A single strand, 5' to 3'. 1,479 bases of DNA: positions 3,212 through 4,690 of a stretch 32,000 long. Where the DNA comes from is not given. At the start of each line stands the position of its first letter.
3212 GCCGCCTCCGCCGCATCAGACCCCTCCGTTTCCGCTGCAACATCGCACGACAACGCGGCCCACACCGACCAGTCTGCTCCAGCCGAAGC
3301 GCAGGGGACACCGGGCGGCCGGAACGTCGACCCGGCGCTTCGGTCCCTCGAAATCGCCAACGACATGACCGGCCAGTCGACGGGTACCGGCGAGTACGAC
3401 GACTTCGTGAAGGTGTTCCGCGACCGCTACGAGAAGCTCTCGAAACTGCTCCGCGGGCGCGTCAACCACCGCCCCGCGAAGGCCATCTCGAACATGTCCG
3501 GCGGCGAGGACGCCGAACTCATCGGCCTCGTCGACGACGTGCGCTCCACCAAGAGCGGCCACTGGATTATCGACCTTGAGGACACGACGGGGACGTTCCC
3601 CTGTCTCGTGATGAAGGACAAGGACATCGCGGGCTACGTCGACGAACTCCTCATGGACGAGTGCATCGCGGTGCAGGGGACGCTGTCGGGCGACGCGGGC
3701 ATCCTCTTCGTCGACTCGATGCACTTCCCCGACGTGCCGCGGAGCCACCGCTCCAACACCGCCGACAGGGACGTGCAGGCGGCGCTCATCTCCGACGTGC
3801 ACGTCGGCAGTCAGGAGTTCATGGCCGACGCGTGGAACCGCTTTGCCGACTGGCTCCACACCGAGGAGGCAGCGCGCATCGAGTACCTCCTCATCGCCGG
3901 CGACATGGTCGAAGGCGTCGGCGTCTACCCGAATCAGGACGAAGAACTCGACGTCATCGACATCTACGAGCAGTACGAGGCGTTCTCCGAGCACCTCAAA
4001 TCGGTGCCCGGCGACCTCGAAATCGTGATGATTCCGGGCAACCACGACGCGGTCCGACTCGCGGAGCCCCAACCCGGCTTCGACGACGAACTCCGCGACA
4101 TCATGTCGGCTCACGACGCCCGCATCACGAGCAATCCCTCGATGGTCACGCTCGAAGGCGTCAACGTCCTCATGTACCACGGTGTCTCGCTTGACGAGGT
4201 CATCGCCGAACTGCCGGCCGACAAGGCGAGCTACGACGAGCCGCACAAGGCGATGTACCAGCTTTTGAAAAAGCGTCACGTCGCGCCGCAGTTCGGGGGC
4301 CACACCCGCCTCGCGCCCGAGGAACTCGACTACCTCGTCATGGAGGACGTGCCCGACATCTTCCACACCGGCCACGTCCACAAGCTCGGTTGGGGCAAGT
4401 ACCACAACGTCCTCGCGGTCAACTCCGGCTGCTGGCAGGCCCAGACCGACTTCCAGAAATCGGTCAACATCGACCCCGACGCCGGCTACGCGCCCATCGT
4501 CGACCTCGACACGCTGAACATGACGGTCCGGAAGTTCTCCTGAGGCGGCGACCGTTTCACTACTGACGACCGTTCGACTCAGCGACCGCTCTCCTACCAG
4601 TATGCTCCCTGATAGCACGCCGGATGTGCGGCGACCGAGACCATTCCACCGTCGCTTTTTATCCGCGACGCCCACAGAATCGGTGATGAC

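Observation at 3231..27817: ORB-like 21-mers are dispersed far outside the origin, mostly in 3' intergenic regions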

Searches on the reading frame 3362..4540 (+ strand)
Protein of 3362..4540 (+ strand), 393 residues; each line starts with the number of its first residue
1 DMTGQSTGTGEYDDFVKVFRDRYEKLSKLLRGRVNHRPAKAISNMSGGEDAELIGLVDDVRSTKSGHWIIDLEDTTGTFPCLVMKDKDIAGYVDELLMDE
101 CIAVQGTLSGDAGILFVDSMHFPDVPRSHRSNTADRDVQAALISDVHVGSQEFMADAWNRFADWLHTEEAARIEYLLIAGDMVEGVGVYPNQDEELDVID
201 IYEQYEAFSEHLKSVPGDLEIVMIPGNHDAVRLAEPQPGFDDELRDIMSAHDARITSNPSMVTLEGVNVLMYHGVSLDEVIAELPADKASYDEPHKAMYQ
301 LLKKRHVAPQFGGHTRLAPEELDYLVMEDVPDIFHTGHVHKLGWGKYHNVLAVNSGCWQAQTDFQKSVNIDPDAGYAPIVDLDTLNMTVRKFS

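Call 58: find_related_loci(query=A1, collection=metagenome_contigs, flank=4000)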
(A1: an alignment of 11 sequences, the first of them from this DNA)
Query A1 (393 aa) in metagenome_contigs; peptide patterns used: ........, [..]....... (x = any residue, [..] = any of these).
600 stretches matched a pattern (row limit reached: there are more); 222 encode a relative of the query (tblastn E <= 1e-3); the best 80 are kept; 80 distinct loci.
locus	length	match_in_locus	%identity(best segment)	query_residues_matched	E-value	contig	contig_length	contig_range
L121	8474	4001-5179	98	1-393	0e+0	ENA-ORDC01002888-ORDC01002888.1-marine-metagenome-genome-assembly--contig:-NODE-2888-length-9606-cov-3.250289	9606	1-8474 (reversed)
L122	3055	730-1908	84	1-393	0e+0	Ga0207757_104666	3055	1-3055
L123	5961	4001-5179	84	1-393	0e+0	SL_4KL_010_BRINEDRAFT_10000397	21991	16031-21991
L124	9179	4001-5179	84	1-393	0e+0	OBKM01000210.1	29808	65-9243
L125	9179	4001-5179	83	1-393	0e+0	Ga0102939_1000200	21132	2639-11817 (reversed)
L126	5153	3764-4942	83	1-393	0e+0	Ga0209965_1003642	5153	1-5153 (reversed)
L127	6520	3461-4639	83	1-393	0e+0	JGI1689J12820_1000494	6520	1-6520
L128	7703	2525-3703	83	1-393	0e+0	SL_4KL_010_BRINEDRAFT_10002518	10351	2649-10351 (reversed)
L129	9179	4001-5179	83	1-393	0e+0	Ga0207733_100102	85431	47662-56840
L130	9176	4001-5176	83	1-392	0e+0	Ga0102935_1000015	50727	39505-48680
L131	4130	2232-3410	82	1-393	0e+0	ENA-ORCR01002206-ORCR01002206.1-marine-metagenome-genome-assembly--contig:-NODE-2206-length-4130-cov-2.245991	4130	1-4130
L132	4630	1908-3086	82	1-393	0e+0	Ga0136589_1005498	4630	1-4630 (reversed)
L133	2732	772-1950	82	1-393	0e+0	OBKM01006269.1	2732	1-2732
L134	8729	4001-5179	81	1-393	0e+0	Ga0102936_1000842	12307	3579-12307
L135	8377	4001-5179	82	1-393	0e+0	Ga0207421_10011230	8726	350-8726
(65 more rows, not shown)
